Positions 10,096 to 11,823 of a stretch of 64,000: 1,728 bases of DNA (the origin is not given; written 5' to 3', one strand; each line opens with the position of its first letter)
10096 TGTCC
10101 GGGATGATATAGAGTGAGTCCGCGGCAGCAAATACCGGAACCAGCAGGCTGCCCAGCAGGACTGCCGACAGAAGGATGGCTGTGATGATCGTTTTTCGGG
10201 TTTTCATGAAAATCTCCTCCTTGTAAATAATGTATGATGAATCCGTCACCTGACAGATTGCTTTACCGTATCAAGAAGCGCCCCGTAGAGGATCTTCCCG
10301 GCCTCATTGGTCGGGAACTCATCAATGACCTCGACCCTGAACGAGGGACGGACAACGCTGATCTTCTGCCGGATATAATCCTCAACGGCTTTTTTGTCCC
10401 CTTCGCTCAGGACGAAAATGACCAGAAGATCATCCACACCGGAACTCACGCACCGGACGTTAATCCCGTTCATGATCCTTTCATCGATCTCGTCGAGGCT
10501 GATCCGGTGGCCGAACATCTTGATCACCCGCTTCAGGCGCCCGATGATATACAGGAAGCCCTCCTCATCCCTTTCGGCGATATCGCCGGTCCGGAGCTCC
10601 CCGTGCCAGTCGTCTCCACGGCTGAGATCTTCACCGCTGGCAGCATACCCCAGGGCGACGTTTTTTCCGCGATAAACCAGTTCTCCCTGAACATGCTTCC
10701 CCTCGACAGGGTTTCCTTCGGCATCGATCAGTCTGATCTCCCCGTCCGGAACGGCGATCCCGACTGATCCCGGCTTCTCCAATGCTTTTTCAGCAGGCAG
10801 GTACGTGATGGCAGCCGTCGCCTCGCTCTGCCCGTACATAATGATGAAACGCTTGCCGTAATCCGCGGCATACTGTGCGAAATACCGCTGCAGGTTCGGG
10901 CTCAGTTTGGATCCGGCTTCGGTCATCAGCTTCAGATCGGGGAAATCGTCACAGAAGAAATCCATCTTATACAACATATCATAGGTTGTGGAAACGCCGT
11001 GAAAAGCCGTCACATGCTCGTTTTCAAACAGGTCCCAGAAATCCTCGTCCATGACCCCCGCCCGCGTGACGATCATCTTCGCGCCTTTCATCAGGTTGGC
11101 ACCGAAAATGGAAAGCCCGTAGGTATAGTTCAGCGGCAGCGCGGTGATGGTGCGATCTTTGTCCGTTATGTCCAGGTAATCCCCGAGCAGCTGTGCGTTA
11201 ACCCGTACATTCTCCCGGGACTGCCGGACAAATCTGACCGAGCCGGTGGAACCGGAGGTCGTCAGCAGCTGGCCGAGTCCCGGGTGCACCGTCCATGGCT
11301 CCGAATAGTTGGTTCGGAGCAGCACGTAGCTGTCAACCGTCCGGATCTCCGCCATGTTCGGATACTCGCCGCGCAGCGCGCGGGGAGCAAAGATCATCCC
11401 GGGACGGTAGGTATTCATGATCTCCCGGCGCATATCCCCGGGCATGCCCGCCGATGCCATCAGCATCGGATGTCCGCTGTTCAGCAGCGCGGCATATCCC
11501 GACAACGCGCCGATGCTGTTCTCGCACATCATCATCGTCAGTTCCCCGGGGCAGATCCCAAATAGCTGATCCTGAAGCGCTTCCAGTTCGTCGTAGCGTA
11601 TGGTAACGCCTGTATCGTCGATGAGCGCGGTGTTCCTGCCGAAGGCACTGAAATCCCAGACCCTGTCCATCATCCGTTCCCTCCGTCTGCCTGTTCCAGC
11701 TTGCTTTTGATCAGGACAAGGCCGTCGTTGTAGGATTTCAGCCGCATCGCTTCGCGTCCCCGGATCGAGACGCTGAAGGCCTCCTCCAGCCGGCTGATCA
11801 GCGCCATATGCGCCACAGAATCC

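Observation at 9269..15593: Five-gene operon coupling an adenylation/carrier/acyltransferase cassette to an ABC exporter, an HD hydrolase and a wall-binding protein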

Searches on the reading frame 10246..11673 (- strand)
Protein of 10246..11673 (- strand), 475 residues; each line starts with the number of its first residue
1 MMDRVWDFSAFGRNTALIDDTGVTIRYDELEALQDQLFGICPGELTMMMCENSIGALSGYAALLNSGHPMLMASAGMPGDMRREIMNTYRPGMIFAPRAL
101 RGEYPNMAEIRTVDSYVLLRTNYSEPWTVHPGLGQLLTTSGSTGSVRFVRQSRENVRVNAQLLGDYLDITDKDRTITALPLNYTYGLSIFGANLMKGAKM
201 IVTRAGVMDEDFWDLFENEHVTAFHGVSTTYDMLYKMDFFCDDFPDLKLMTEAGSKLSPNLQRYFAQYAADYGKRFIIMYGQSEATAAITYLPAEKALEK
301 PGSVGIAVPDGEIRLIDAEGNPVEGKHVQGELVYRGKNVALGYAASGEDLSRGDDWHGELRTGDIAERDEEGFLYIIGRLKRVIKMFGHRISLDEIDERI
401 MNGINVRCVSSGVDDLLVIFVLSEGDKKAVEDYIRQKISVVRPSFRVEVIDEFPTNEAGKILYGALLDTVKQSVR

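Call 3: search_protein_families(library=pfam, proteins=[window:10246-11673:-], max_evalue=0.01)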
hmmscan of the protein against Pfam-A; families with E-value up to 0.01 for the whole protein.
window:10246-11673:- (475 aa): 1 family
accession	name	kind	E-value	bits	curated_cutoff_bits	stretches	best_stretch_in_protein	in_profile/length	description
PF00501.34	AMP-binding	-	9.3e-38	130.4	29.9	1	12-343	9-383/384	AMP-binding enzyme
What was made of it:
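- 10246..11673 (-): ANL-superfamily adenylate-forming ligase, 475 aa, with intact core motifs and no Asp at the amino-binding position. Pfam AMP-binding 130 bits (call 3).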

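Call 4: search_protein_families(library=ncbifam, proteins=[window:10246-11673:-], max_evalue=0.01)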
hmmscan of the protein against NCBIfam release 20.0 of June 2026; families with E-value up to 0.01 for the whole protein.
window:10246-11673:- (475 aa): 93 families (the best 25 are shown)
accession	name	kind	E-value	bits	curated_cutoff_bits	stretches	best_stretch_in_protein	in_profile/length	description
TIGR03098.1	ligase_PEP_1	hypoth_equivalog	7.9e-44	150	592.35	1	126-461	158-509/517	acyl-CoA ligase (AMP-forming), exosortase A system-associated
NF004837.0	PRK06187.1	subfamily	1.7e-42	145.4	476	1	137-471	176-523/531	long-chain-fatty-acid--CoA ligase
TIGR01733.1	AA-adenyl-dom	subfamily_domain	1.3e-33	116.4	317.4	1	39-406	21-404/409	amino acid adenylation domain-containing protein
NF009233.0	PRK12583.1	subfamily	6.3e-32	110.7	832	1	136-462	206-542/558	fatty acid CoA ligase family protein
TIGR01923.1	menE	equivalog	3.4e-31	108.6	330.15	1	39-462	20-438/442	o-succinylbenzoate--CoA ligase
NF052269.1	Staph_lig_FadD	equivalog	3.6e-31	108.1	650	1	134-464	153-487/499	long-chain-fatty-acid--CoA ligase FadD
NF005702.0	PRK07514.1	subfamily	5.8e-30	104.1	558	1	133-471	159-501/506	malonyl-CoA synthase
NF005714.0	PRK07529.1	subfamily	1.4e-29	103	632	1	136-409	223-504/640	acyl-CoA synthetase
NF005307.0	PRK06839.1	equivalog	2.2e-29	102.5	748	1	138-471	156-494/496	o-succinylbenzoate--CoA ligase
NF006523.0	PRK08974.1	equivalog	1.4e-28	99.4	884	1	120-471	195-554/561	long-chain-fatty-acid--CoA ligase FadD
NF005858.0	PRK07787.1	subfamily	1.6e-28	99.4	575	1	82-466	85-468/471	acyl-CoA synthetase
NF006386.0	PRK08633.1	equivalog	1.1e-26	93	1221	1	135-461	786-1132/1147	acyl-[ACP]--phospholipid O-acyltransferase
NF006182.0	PRK08316.1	subfamily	8.2e-26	90.6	663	1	133-471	173-518/523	fatty acyl-CoA synthetase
NF004114.0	PRK05605.1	equivalog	9e-26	90.3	766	1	135-471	225-570/575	long-chain-fatty-acid--CoA ligase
NF004511.1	PRK05852.1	equivalog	3e-24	85.5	650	1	136-401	160-425/505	FadD7 family fatty acid--CoA ligase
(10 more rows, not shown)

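Call 11: search_solved_structures(query=window:10246-11673:-, max_evalue=1e-10)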
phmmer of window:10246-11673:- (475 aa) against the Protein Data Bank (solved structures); distinct sequences matched with E-value up to 1e-10: 77 (the best 60 are shown).
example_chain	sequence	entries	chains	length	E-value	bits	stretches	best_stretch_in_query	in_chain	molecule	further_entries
5ie0_A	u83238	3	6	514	4.7e-23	84.8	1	129-461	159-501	Oxalate--CoA ligase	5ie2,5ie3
6qjz_A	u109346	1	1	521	1e-21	80.4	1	135-463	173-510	oxalyl CoA-synthetase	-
8aff_A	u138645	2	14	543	2.6e-21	79.1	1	134-473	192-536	Oxalate--CoA ligase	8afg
8wev_A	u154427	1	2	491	5.8e-20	74.6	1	135-465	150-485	Feruloyl-CoA Synthetase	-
8weu_A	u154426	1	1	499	5.9e-20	74.6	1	135-465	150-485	Fatty-acyl-CoA synthase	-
6mfy_A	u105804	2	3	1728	1.3e-19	73.5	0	38-404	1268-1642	Linear gramicidin synthase subunit A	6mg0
6mfz_A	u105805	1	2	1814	1.8e-19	73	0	38-404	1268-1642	Linear gramicidin synthase subunit A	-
9meh_A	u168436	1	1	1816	1.8e-19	73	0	38-404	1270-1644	Linear gramicidin synthase subunit A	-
9be4_A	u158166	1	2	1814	1.8e-19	73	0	38-404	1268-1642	Linear gramicidin synthase subunit A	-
9be3_A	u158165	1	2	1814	1.8e-19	73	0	38-404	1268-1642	Linear gramicidin synthase subunit A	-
5x8f_A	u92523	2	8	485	3.1e-19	72.2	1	132-471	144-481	2-succinylbenzoate--CoA ligase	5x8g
5buq_A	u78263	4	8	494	3.8e-19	71.9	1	132-471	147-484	2-succinylbenzoate--CoA ligase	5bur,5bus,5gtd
2d1q_A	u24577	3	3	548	2.1e-18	69.5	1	136-473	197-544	Luciferin 4-monooxygenase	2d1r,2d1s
3etc_A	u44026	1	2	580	2.9e-18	69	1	220-417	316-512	AMP-binding protein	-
3nyq_A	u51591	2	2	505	3.1e-18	68.9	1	83-465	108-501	Malonyl-CoA Ligase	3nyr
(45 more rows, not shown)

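Call 29: search_protein_families(library=padloc, proteins=[window:10246-11673:-], max_evalue=0.01)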
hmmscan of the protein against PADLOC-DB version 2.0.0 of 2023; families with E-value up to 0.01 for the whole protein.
window:10246-11673:- (475 aa): 0 families

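Call 52: find_encoding_contigs(protein=window:10246-11673:-, flank=10000, max_places=2)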
Protein window:10246-11673:- (475 aa): 13 contigs read that carry it; 2 places shown.
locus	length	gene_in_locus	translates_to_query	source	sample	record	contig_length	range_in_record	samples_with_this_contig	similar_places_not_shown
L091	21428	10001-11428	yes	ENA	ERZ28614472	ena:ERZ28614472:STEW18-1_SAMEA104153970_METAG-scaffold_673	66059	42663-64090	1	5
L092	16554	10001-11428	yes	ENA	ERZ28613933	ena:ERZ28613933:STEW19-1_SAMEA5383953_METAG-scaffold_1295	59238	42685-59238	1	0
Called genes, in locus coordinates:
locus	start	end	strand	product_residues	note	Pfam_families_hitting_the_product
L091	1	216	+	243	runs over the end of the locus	PF01381:HTH_3, PF13560:HTH_31, PF00717:Peptidase_S24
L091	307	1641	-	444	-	PF06245:DUF1015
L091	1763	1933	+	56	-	-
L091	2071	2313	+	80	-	PF01476:LysM (weak)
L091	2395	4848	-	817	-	PF00498:FHA (faint), PF00005:ABC_tran, PF01061:ABC2_membrane, PF12698:ABC2_membrane_3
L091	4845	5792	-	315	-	-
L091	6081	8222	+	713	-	PF00664:ABC_membrane, PF02463:SMC_N (weak), PF00005:ABC_tran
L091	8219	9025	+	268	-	PF01966:HD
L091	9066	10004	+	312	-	PF17836:PglD_N, PF25084:LbH_EIF2B (weak), PF25087:GMPPB_C (weak), PF00132:Hexapep (faint)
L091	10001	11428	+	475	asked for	PF00501:AMP-binding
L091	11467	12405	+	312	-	PF13308:YARHG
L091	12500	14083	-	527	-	PF00496:SBP_bac_5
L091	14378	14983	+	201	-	-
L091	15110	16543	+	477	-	PF02554:CstA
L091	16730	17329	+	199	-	PF06347:SH3_4 (faint), PF08239:SH3_3 (weak)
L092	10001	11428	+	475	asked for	PF00501:AMP-binding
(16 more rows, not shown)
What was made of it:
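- Checked: Gene callers on identical contigs also give 713 aa (call 52).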

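Call 68: search_dna_similar(query=window:10246-11673:-, collection=plasmids, mode=protein, max_evalue=1e-20, max_rows=15)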
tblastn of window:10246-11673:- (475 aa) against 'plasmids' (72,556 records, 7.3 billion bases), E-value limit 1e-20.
Records with a match: 283; places in all: 316; records where one place covers at least 80% of the query: 139.
Best place of each record, by identity: <60% 283.
By first word of the organism name: Sinorhizobium 80; Rhizobium 60; Rhodococcus 20; Leisingera 17; Azospirillum 12; Paracoccus 10; Ensifer 9; Shinella 8; Streptomyces 8; Bacillus 8; and 38 more.
By predicted mobility (MOB-suite, as given by PLSDB): non-mobilizable 173; mobilizable 82; conjugative 28.
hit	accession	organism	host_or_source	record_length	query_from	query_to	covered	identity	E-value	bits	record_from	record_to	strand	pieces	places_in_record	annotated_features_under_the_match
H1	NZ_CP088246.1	Metabacillus sp. B2-18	single cell,human skin swab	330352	1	466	98%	39.9%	2e-91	311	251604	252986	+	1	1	AMP-binding protein | acyl carrier protein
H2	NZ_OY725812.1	Parabacteroides distasonis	-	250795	5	466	97%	37.8%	1e-85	294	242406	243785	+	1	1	AMP-binding protein | acyl carrier protein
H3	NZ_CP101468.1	Rhodococcus gordoniae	water,poultry farm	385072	11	460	95%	37.4%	1e-77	271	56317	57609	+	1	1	AMP-binding protein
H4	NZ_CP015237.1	Rhodococcus fascians D188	Chrysanthemum x morifolium,Culture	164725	5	460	96%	36.5%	7e-77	269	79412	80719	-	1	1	AMP-binding protein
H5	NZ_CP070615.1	Rhodococcus pseudokoreensis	cell culture,rhizosphere of apple ...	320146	5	460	96%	36.0%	5e-72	254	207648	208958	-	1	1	AMP-binding protein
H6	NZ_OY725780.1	Parabacteroides distasonis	-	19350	16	462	94%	36.6%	2e-88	302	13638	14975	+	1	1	AMP-binding protein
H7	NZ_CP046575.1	Rhodococcus sp. WAY2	cell culture,bacterial consortium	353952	8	460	95%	35.7%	1e-69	248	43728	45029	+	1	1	AMP-binding protein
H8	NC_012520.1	Rhodococcus opacus B4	-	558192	11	460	95%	35.9%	1e-71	253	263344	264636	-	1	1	AMP-binding protein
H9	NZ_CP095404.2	Rhodococcus opacus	Whole organism,nitrophenolics and ...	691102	11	460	95%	35.9%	1e-71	253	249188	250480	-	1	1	AMP-binding protein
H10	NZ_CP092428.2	Mycolicibacterium rufum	-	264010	1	466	98%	33.9%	4e-69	246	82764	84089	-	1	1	AMP-binding protein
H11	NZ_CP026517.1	Deinococcus sp. NW-56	whole organism,water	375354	45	463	88%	37.4%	3e-69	247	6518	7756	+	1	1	AMP-binding protein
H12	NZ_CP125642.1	Rhizobium sp. BT03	Phaseolus vulgaris,Pure culture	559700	13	475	97%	33.8%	6e-63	228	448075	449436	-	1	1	AMP-binding protein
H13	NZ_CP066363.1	Pseudarthrobacter defluvii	cell culture,sediment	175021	24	467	93%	35.2%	1e-63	231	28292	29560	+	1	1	AMP-binding protein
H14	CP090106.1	Sinorhizobium meliloti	Medicago,Cell culture,Plant nodule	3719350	5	466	97%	33.7%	5e-65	234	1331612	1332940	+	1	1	AMP-binding protein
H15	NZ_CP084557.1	Arthrobacter sp. FW306-05-C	isolate,terrestrial sediment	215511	24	467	93%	35.0%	5e-68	243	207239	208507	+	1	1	AMP-binding protein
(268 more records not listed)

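Call 69: get_annotated_region(hit=H1, flank=9000)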
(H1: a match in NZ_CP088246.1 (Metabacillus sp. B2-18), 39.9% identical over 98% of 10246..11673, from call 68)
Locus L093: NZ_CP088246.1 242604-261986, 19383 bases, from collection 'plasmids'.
description: Metabacillus sp. B2-18 plasmid pB218, complete sequence
organism: Metabacillus sp. B2-18 (NCBI taxid 2897333)
taxonomy: Bacteria; Bacillota; Bacilli; Bacillales; Bacillaceae; Metabacillus; Metabacillus sp. B2-18
host: -; source: single cell,human skin swab; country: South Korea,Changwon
typing (MOB-suite, as given by PLSDB): non-mobilizable
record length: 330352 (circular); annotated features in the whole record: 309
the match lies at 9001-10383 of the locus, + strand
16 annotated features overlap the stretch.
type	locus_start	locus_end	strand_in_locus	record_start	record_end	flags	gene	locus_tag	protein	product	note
CDS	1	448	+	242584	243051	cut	-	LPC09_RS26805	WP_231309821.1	hypothetical protein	-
CDS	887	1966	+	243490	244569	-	-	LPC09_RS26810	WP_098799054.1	tyrosine-type recombinase/integrase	GO:0015074 - DNA integration [Evidence IEA]; GO:0006310 - DNA recombination [Evidence IEA]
CDS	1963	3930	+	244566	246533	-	-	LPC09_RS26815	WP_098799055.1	tyrosine-type recombinase/integrase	GO:0015074 - DNA integration [Evidence IEA]; GO:0006310 - DNA recombination [Evidence IEA]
CDS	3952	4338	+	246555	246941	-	-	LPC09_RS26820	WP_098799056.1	DUF6262 family protein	-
CDS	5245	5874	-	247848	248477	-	-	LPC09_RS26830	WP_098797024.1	hypothetical protein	-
CDS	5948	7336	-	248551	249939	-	-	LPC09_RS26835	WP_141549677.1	alkaline phosphatase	-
CDS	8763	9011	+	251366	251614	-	-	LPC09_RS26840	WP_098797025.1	acyl carrier protein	GO:0006633 - fatty acid biosynthetic process [Evidence IEA]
CDS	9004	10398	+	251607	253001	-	-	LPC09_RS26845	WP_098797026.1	AMP-binding protein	-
CDS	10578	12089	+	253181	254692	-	-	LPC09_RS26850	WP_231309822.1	MBOAT family O-acyltransferase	-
CDS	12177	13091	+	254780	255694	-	-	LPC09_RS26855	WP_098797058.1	hypothetical protein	-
CDS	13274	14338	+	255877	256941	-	-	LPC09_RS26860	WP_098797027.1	Fe(3+) ABC transporter substrate-binding protein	-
CDS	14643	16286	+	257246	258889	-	-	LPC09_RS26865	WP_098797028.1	iron ABC transporter permease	GO:0006826 - iron ion transport [Evidence IEA]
CDS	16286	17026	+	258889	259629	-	-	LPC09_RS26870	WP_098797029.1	ABC transporter ATP-binding protein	-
CDS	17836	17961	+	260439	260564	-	-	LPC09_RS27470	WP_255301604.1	hypothetical protein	-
CDS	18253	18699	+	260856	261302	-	-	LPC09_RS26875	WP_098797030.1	GNAT family N-acetyltransferase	-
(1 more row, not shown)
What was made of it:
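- A related cassette on a Metabacillus plasmid is followed by an MBOAT gene (call 69).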

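Call 70: get_annotated_region(hit=H2, flank=8000)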
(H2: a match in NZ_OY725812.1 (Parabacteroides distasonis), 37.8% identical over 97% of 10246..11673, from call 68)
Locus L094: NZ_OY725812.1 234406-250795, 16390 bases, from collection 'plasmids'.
description: Parabacteroides distasonis strain Parabacteroides distasonis TSDC17.2-1.1 plasmid 67, complete sequence
organism: Parabacteroides distasonis (NCBI taxid 823)
taxonomy: Bacteria; Bacteroidota; Bacteroidia; Bacteroidales; Tannerellaceae; Parabacteroides; Parabacteroides distasonis
host: -; source: -; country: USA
typing (MOB-suite, as given by PLSDB): non-mobilizable
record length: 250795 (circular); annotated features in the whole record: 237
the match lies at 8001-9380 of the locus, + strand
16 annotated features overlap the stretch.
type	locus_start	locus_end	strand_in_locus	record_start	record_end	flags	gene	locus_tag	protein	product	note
CDS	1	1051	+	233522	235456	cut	-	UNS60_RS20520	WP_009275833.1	nucleoside-diphosphate sugar epimerase/dehydratase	GO:0000271 - polysaccharide biosynthetic process [Evidence IEA]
CDS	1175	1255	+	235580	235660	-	-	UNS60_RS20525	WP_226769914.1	hypothetical protein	-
CDS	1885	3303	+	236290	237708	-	-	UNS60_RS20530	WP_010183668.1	flippase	-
CDS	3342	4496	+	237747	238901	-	-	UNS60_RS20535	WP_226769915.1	EpsG family protein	-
CDS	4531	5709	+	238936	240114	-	-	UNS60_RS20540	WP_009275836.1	glycoside hydrolase family 99-like domain-containing protein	-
CDS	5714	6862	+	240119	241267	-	-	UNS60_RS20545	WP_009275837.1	glycosyltransferase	-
CDS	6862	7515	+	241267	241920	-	-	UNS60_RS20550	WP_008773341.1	acetyltransferase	-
CDS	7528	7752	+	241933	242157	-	-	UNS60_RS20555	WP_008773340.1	phosphopantetheine-binding protein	-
CDS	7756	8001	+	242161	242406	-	-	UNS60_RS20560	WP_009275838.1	acyl carrier protein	GO:0006633 - fatty acid biosynthetic process [Evidence IEA]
CDS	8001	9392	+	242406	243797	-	-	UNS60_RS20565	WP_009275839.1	AMP-binding protein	-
CDS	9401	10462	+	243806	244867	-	-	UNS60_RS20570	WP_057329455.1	ketoacyl-ACP synthase III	-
CDS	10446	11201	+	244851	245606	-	-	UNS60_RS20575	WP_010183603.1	SDR family oxidoreductase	-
CDS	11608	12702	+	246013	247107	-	gmd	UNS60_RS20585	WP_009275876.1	GDP-mannose 4,6-dehydratase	GO:0000271 - polysaccharide biosynthetic process [Evidence IEA]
CDS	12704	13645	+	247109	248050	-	-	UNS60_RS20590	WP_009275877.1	GDP-L-fucose synthase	-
CDS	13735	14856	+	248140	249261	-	-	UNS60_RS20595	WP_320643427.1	glycosyltransferase family 4 protein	-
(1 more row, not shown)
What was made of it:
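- A Parabacteroides capsule locus holds acetyltransferase, carrier, ligase, KASIII and SDR genes (call 70).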
